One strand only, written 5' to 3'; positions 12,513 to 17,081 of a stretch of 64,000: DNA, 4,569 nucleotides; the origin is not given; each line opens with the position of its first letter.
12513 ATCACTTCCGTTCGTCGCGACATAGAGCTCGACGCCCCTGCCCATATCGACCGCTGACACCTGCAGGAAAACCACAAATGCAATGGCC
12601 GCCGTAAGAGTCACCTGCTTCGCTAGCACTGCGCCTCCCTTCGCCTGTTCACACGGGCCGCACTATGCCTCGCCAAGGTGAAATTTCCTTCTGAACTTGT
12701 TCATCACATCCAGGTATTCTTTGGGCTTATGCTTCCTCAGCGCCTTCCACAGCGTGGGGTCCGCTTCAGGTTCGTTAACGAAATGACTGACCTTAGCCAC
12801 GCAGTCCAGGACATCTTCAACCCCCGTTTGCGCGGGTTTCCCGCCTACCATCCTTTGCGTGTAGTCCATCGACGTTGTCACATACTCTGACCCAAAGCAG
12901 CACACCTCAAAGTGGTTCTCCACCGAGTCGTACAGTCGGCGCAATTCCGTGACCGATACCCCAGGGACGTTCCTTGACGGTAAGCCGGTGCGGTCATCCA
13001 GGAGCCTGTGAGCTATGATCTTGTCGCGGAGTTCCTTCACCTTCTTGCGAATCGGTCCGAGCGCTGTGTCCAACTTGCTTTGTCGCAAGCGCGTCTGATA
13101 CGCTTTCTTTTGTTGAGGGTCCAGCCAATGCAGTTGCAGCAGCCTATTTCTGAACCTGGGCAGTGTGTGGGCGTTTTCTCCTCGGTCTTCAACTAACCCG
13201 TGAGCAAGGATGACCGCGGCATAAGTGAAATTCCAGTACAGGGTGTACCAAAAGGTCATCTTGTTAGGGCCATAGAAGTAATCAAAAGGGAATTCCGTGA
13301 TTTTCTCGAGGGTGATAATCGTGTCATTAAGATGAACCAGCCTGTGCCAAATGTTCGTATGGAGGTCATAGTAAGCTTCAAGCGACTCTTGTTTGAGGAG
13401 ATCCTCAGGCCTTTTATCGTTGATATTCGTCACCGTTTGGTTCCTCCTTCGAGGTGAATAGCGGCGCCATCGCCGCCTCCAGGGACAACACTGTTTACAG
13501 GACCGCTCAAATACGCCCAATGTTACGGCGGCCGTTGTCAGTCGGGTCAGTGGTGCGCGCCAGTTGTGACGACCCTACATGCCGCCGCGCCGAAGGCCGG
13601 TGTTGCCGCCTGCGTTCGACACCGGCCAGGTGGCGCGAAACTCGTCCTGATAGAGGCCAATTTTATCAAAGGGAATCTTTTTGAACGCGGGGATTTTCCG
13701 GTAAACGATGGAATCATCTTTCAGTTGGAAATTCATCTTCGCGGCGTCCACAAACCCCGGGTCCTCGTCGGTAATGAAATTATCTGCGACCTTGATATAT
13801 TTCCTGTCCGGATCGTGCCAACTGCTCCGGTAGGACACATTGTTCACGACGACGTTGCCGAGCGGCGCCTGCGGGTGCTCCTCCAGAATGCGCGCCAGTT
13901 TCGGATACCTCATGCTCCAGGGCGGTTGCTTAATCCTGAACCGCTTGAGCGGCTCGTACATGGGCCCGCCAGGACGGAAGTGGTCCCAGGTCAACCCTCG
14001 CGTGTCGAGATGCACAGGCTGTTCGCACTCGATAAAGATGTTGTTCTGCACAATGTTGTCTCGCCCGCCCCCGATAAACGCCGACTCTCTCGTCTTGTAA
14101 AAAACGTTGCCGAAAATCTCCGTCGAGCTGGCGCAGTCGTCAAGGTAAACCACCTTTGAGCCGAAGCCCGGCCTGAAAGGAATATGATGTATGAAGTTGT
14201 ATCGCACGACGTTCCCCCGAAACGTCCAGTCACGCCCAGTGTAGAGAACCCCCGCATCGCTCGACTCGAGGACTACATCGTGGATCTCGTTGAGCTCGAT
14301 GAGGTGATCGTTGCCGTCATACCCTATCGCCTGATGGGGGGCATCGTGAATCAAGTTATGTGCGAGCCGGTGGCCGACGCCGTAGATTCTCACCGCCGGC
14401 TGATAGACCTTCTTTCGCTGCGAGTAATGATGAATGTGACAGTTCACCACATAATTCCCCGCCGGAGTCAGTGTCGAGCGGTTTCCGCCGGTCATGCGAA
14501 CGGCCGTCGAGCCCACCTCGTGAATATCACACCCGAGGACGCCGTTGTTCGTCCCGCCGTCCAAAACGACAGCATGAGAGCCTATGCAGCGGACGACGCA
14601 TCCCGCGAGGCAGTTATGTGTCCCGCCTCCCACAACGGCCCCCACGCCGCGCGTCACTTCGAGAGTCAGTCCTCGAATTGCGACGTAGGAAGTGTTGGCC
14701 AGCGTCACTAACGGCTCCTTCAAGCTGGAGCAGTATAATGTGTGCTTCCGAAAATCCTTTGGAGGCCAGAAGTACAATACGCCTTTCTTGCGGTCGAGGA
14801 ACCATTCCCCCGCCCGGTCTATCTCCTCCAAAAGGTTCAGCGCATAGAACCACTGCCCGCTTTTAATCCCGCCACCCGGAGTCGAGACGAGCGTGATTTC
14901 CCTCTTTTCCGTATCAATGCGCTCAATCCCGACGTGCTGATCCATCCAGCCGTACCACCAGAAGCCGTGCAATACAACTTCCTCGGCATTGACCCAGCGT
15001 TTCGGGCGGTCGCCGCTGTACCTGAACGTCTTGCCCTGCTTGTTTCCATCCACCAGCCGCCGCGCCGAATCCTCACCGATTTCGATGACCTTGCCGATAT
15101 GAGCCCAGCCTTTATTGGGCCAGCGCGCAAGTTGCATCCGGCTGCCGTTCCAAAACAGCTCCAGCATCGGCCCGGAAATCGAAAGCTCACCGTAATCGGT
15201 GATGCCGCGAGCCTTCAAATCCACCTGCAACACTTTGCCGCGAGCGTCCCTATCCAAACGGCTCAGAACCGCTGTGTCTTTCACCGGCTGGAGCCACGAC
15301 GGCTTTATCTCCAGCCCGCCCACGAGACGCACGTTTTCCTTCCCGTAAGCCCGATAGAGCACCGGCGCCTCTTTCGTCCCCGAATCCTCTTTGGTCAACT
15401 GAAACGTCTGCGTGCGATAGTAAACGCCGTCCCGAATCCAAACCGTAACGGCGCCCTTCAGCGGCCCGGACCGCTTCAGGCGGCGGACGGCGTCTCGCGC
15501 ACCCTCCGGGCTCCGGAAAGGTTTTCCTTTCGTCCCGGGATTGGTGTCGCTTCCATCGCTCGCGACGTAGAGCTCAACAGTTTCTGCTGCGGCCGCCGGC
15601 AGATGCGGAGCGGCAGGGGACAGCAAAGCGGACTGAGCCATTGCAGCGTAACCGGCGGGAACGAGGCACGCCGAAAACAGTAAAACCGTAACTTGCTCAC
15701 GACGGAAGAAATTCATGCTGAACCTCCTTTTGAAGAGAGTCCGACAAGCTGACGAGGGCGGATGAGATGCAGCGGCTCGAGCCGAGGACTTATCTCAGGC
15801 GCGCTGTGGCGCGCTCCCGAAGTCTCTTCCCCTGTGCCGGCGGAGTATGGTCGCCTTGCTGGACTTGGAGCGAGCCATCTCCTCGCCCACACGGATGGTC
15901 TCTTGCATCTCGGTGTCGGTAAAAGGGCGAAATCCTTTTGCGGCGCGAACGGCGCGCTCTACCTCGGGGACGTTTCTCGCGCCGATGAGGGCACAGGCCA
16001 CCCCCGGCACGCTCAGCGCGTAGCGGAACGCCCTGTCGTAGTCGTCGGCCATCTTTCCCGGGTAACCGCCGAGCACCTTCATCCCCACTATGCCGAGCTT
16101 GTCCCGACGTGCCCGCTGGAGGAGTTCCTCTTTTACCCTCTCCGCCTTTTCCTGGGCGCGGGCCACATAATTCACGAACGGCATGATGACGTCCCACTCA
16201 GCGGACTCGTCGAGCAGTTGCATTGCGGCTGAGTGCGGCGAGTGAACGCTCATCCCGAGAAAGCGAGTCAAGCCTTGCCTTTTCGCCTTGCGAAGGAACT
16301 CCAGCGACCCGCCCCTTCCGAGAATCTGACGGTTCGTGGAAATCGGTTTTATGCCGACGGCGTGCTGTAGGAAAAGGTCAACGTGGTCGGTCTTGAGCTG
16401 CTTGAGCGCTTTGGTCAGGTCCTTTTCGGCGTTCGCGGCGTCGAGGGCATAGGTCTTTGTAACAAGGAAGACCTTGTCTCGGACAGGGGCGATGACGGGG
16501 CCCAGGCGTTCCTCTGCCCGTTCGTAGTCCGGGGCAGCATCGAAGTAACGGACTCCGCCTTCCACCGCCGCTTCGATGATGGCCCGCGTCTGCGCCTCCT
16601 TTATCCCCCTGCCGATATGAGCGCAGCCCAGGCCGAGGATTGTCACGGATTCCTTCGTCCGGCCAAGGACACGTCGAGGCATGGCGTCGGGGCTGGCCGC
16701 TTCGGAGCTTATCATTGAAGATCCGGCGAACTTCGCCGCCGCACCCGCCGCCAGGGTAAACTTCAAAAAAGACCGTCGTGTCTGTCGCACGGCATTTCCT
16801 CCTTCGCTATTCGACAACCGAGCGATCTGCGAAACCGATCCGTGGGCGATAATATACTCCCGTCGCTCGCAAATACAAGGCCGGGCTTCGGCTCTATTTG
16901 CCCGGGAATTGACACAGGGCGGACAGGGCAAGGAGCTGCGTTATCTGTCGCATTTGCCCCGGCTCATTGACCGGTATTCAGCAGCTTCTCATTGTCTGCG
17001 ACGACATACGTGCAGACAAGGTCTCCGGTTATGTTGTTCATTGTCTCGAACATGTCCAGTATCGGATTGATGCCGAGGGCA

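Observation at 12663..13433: Low-GC foreign gene inserted exactly between two gene-converted beta-helix paralogs; contains an HEPN-like R-x5-H motif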

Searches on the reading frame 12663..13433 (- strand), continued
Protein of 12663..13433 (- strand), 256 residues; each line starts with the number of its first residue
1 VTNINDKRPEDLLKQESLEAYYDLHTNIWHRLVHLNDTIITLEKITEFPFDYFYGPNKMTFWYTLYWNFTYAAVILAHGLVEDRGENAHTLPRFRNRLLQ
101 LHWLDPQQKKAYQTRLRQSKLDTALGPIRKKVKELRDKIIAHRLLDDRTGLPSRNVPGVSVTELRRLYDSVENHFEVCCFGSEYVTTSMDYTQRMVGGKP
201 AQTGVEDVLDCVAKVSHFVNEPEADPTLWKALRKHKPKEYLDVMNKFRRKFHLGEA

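Call 64: search_protein_families(library=pfam, proteins=[L049:3070-5964:+, L044:134-3409:+, L036:65-2638:+, L047:3699-5381:+, L047:5462-5905:+, L053:5427-5963:+, L044:3512-3952:+, L074:140-1117:+, L032:5078-5914:+, L009:7574-8011:+], max_evalue=0.001)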
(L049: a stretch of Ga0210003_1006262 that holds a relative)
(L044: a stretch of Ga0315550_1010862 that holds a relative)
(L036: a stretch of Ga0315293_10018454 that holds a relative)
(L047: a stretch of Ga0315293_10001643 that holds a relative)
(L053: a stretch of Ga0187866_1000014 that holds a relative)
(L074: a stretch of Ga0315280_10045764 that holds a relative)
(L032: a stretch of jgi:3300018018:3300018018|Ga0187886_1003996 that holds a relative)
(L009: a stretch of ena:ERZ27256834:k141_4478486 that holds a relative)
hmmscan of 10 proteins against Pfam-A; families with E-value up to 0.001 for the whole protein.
L049:3070-5964:+ (964 aa): 6 families
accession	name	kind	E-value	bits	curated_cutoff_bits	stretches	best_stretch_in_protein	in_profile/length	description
PF07669.17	Eco57I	-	2e-35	122.9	25.3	1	471-659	1-171/171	Eco57I restriction-modification methylase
PF02384.22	N6_Mtase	-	7.1e-19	68.7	20.4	1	343-705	4-264/311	N-6 DNA Methylase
PF12950.13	TaqI_C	-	4e-15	56.6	26.5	1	769-886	3-117/118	TaqI-like C-terminal specificity domain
PF20473.4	MmeI_Mtase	-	1.6e-12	47.6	27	1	404-579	15-145/259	MmeI, DNA-methyltransferase domain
PF04313.20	HSDR_N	-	1.4e-10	41.8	25.1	1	40-152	2-197/198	Type I restriction enzyme R protein N terminus (HSDR_N)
PF01170.24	UPF0020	-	0.00014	22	22.3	0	411-488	31-94/197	RMKL-like, methyltransferase domain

L044:134-3409:+ (1091 aa): 4 families
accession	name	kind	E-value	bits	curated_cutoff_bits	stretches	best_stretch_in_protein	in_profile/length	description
PF02384.22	N6_Mtase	-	2.6e-11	43.8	20.4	1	364-445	2-84/311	N-6 DNA Methylase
PF07669.17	Eco57I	-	1.1e-09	39.1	25.3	1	454-705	2-157/171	Eco57I restriction-modification methylase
PF20473.4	MmeI_Mtase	-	9.8e-08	31.9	27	1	410-475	22-85/259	MmeI, DNA-methyltransferase domain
PF01170.24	UPF0020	-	6.5e-05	23.2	22.3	1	406-472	27-96/197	RMKL-like, methyltransferase domain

L036:65-2638:+ (857 aa): 5 families
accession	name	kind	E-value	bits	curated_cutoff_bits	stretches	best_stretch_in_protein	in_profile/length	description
PF07669.17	Eco57I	-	9.9e-32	110.8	25.3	1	251-498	1-166/171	Eco57I restriction-modification methylase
PF02384.22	N6_Mtase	-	1.9e-19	70.6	20.4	1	407-539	122-258/311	N-6 DNA Methylase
PF20473.4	MmeI_Mtase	-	1.4e-13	51.1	27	1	184-308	15-118/259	MmeI, DNA-methyltransferase domain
PF12950.13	TaqI_C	-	2.1e-09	38.1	26.5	1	690-775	33-118/118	TaqI-like C-terminal specificity domain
PF01170.24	UPF0020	-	2.7e-06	27.6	22.3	0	191-268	31-94/197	RMKL-like, methyltransferase domain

L047:3699-5381:+ (560 aa): 3 families
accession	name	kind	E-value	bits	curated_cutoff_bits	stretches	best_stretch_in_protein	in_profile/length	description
PF01555.25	N6_N4_Mtase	-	2.6e-45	155.5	26.7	1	24-370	1-216/221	DNA methylase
PF22722.2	NA-iREase1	-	7.4e-10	39.2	27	1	424-522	18-104/106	NACHT-associated inactive Restriction Endonuclease 1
PF04471.18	Mrr_cat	-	1.3e-06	28.9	21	1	424-499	23-98/115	Restriction endonuclease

L047:5462-5905:+ (147 aa): 0 families

L053:5427-5963:+ (178 aa): 0 families

L044:3512-3952:+ (146 aa): 2 families
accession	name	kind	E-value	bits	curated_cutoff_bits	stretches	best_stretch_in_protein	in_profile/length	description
PF06094.17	GGACT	-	6.3e-14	53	22.8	1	7-123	1-119/120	Gamma-glutamyl cyclotransferase, AIG2-like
PF13772.11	AIG2_2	-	1.4e-13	51.5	27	1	63-142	2-82/83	AIG2-like family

L074:140-1117:+ (325 aa): 0 families

L032:5078-5914:+ (278 aa): 0 families

L009:7574-8011:+ (145 aa): 0 families

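Call 76: search_protein_families(library=pfam, proteins=[L017:3-1127:+, L046:63-1922:+, L066:4958-5890:+, L069:58-648:+, L054:5130-5912:+, L081:5115-6008:+, L039:369-1571:+, L048:684-1196:+, L080:329-1192:+, L081:6889-7281:+], max_evalue=0.001)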
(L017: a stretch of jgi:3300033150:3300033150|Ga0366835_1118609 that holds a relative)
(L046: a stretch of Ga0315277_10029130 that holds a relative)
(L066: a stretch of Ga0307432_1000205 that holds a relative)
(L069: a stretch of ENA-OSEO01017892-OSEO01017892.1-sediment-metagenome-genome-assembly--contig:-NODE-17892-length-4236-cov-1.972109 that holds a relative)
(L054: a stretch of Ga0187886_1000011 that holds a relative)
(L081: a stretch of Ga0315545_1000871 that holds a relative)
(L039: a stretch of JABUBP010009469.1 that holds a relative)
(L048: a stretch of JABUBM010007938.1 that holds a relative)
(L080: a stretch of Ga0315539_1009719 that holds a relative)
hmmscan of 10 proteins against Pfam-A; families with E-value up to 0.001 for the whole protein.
L017:3-1127:+ (374 aa): 2 families
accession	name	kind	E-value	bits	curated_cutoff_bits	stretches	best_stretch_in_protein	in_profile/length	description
PF00425.24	Chorismate_bind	-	5.9e-90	301.7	27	1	112-364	3-257/257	chorismate binding enzyme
PF04715.19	Anth_synt_I_N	-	8.8e-13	49.1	23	1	7-58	87-138/140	Anthranilate synthase component I, N terminal region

L046:63-1922:+ (619 aa): 13 families
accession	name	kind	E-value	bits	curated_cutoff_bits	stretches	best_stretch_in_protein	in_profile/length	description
PF07992.20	Pyr_redox_2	-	6.2e-28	98.5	26.1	1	176-483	2-291/291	Pyridine nucleotide-disulphide oxidoreductase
PF14691.11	Fer4_20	-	1.1e-25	90.1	25.8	1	85-163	30-111/113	Dihydroprymidine dehydrogenase domain II, 4Fe-4S cluster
PF00070.33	Pyr_redox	-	1.7e-13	51.3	22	1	311-375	2-69/82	Pyridine nucleotide-disulphide oxidoreductase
PF13450.12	NAD_binding_8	-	2.3e-09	37.8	21.9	1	179-212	1-34/68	NAD(P)-binding Rossmann-like domain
PF13738.12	Pyr_redox_3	-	2.1e-08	34.2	30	0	305-353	161-208/305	Pyridine nucleotide-disulphide oxidoreductase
PF01266.30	DAO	-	8.2e-07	29.3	27.9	1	176-211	1-37/353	FAD dependent oxidoreductase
PF00890.30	FAD_binding_2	-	6.5e-06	26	20.4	1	177-222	2-47/414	FAD binding domain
PF01262.27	AlaDh_PNT_C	-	7e-06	26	23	0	174-207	28-61/214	Alanine dehydrogenase/PNT, C-terminal domain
PF00037.32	Fer4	-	4.6e-05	23.5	21.1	1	590-611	2-23/24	4Fe-4S binding domain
PF01593.30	Amino_oxidase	-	7.5e-05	22.6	19.8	0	185-211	2-28/443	Flavin containing amine oxidoreductase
PF03486.20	HI0933_like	-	0.00016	21.6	50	1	176-211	2-37/244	HI0933-like protein Rossmann domain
PF01946.23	Thi4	-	0.00039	20.2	26.2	0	176-212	19-56/235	Thi4 family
PF12831.13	FAD_oxidored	-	0.00059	19.7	27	0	177-213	2-38/416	FAD dependent oxidoreductase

L066:4958-5890:+ (310 aa): 1 family
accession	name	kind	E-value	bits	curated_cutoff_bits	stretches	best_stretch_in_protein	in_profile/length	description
PF13365.12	Trypsin_2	-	4.6e-10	40.8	27.6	1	76-241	1-135/144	Trypsin-like peptidase domain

L069:58-648:+ (196 aa): 2 families
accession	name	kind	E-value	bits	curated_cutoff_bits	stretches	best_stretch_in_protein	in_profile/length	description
PF10544.15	T5orf172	-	3.3e-17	63.3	20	1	54-146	1-99/101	T5orf172 domain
PF13455.12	MUG113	-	3.7e-17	63.1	22.3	1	70-145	1-71/73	Meiotically up-regulated gene 113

L054:5130-5912:+ (260 aa): 0 families

L081:5115-6008:+ (297 aa): 0 families

L039:369-1571:+ (400 aa): 1 family
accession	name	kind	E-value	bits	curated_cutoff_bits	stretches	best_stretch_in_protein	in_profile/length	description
PF14281.12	PDDEXK_4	-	1.9e-27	96.8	22.3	1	31-227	1-181/183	PD-(D/E)XK nuclease superfamily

L048:684-1196:+ (170 aa): 0 families

L080:329-1192:+ (287 aa): 0 families

L081:6889-7281:+ (130 aa): 1 family
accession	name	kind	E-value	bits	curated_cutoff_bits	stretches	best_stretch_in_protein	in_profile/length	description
PF00335.26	Tetraspanin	-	0.00034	20.8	32.1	1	8-121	4-119/225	Tetraspanin family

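Call 79: fold_search(model_id=the predicted structure, library=viral)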
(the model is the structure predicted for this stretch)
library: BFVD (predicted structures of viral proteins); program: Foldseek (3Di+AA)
matches with E <= 10: 67; with E <= 0.001: 0
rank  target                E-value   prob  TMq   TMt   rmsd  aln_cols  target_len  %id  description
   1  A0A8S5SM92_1          6.5e-01  0.20  0.24  0.08  26.8       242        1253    7  Minor structural protein putative tail fiber [Myoviridae sp. ctPoO4]
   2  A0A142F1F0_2          1.1e+00  0.33  0.28  0.12   8.2       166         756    9  Putative tail fiber protein [Bacillus phage Shbh1]
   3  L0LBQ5                1.2e+00  0.23  0.28  0.13  27.6       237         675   11  Tail fiber protein [Bacillus phage phiAGATE]
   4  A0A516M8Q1            1.6e+00  0.11  0.26  0.07  22.7       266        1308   12  (no name in the UniProt tables at hand)
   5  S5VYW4                1.7e+00  0.13  0.24  0.30   8.2       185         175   12  Exonuclease [Campylobacter phage CP8]
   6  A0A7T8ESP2            1.9e+00  0.28  0.30  0.10   7.7       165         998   12  (no name in the UniProt tables at hand)
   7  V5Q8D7                2.2e+00  0.04  0.14  0.15  16.7       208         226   10  Uncharacterized protein [Xylella phage Sano]
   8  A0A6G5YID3            2.4e+00  0.15  0.26  0.29   8.0       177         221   11  (no name in the UniProt tables at hand)
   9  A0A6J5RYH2            2.4e+00  0.08  0.19  0.13  18.5       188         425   11  Uncharacterized protein [uncultured Caudovirales phage]
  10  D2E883                2.6e+00  0.04  0.16  0.21  14.4       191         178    8  (no name in the UniProt tables at hand)
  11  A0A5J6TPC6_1          2.6e+00  0.03  0.11  0.04  20.1       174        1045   11  (no name in the UniProt tables at hand)
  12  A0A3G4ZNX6            2.9e+00  0.04  0.14  0.11  24.1       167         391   15  t-SNARE coiled-coil homology domain-containing protein [Terrestrivirus sp.]
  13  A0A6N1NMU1            3.3e+00  0.04  0.20  0.18  16.7       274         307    9  Putative orfan [Tupanvirus soda lake]
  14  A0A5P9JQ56            3.5e+00  0.03  0.15  0.18  21.0       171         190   15  Tegument protein [Psittacid alphaherpesvirus 5]
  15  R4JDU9                3.7e+00  0.05  0.17  0.23  18.5       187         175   11  Uncharacterized protein [Bacillus phage SIOphi]
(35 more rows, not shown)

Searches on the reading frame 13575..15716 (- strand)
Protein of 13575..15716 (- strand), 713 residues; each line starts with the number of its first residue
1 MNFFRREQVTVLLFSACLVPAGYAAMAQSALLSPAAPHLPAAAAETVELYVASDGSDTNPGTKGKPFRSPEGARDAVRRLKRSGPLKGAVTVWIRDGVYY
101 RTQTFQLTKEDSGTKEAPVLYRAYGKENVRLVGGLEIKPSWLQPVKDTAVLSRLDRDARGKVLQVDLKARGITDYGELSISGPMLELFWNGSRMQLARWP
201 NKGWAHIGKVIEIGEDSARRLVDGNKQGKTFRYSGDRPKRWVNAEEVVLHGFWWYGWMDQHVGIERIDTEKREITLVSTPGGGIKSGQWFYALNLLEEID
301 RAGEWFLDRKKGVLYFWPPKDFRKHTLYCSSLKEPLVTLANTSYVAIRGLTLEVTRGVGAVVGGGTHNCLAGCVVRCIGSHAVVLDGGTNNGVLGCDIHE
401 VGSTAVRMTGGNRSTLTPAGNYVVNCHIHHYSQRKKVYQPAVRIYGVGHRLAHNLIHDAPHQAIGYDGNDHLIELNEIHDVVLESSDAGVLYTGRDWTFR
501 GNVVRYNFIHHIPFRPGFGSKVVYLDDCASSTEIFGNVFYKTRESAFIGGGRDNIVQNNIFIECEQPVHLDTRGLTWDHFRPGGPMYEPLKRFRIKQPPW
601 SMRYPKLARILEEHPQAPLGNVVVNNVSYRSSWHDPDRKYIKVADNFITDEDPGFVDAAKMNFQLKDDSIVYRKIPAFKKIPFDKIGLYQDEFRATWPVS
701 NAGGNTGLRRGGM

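Call 3: search_protein_families(library=pfam, proteins=[window:13575-15716:-], max_evalue=1)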
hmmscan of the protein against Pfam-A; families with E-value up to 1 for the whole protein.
window:13575-15716:- (713 aa): 3 families
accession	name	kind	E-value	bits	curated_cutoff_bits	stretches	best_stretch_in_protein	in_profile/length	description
PF13229.12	Beta_helix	-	6.8e-12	45.7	25.9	2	441-565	2-114/158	Right handed beta helix region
PF05048.19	NosD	-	5.8e-06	26.3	23.6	1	453-569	53-154/212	Periplasmic copper-binding protein (NosD)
PF21231.2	GH141_M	-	0.0032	17.8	27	1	290-318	127-155/156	GH141 insertion domain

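Call 37: find_related_loci(query=window:13575-15716:-, collection=genome_contigs, flank=10000)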
Query window:13575-15716:- (713 aa) in genome_contigs; peptide patterns used: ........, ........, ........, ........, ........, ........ (x = any residue, [..] = any of these).
51 stretches matched a pattern; 12 encode a relative of the query (tblastn E <= 1e-3); 12 distinct loci.
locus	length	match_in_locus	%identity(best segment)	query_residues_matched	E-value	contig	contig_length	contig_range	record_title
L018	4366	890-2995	80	1-701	0e+0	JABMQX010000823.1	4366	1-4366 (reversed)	MAG: bacterium isolate bin.280 k141_6379097, whole genome shotgun sequence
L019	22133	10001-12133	58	13-705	0e+0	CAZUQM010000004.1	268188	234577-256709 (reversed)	MAG TPA_asm: uncultured Planctomycetales bacterium isolate SRP141376_co2_77 genome assembly, contig: NODE_41_length_2681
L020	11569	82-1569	53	202-695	0e+0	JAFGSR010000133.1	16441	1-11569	MAG: Sedimentisphaerales bacterium isolate Zod_Metabat.916 k87_8692751, whole genome shotgun sequence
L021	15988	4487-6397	42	56-699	5e-161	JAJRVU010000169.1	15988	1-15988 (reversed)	MAG: Planctomycetota bacterium isolate Dive96_bin10.66 k141_1758778, whole genome shotgun sequence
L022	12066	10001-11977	42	44-699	5e-161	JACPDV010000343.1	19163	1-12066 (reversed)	MAG: Armatimonadetes bacterium isolate NC_groundwater_318_Ag_B-0.1um_71_9 GD18-4_B1_scaffold_563943, whole genome shotgu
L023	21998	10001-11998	38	42-696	1e-143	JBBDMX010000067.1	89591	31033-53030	MAG: Phycisphaeraceae bacterium isolate LejiaB_64_30 Lejia_B_333_length_89591_cov_17, whole genome shotgun sequence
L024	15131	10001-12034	39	41-700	2e-139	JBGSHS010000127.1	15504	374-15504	MAG: Pirellulaceae bacterium isolate JTS-AC110 k141_1671853, whole genome shotgun sequence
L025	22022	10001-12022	36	49-707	2e-132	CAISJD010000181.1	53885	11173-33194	MAG: uncultured Chthonomonas sp. isolate LaPlata-b_bin-0775 genome assembly, contig: bin-0775:181/211, whole genome shot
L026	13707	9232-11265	40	61-710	5e-131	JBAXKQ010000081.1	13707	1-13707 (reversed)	MAG: bacterium isolate ELA405 MAG405_81, whole genome shotgun sequence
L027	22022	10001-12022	37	19-683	6e-131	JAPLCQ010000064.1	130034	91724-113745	MAG: Armatimonadota bacterium isolate LacPavin_0920_WC57_MAG_69_10 LacPavin_0920_WC57_scaffold_533037, whole genome shot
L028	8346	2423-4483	37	39-673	1e-123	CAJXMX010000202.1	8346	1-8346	MAG TPA_asm: uncultured Opitutales bacterium isolate SRR6201619_bin.15_MetaBAT_v2.12.1_MAG genome assembly, contig: NODE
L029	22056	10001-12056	42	44-710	7e-130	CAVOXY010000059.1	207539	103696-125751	MAG: uncultured Planctomycetota bacterium isolate MFD09964.bin.2.83 genome assembly, contig: contig_5883, whole genome s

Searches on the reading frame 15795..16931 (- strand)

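Call 55: search_protein_families(library=pfam, proteins=[window:15795-16931:-], max_evalue=0.00001)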
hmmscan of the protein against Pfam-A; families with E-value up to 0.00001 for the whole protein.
window:15795-16931:- (378 aa): 1 family
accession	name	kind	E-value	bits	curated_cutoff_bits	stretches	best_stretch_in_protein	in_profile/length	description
PF00248.27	Aldo_ket_red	-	2.4e-23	83.1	24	1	99-289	2-194/291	Aldo/keto reductase family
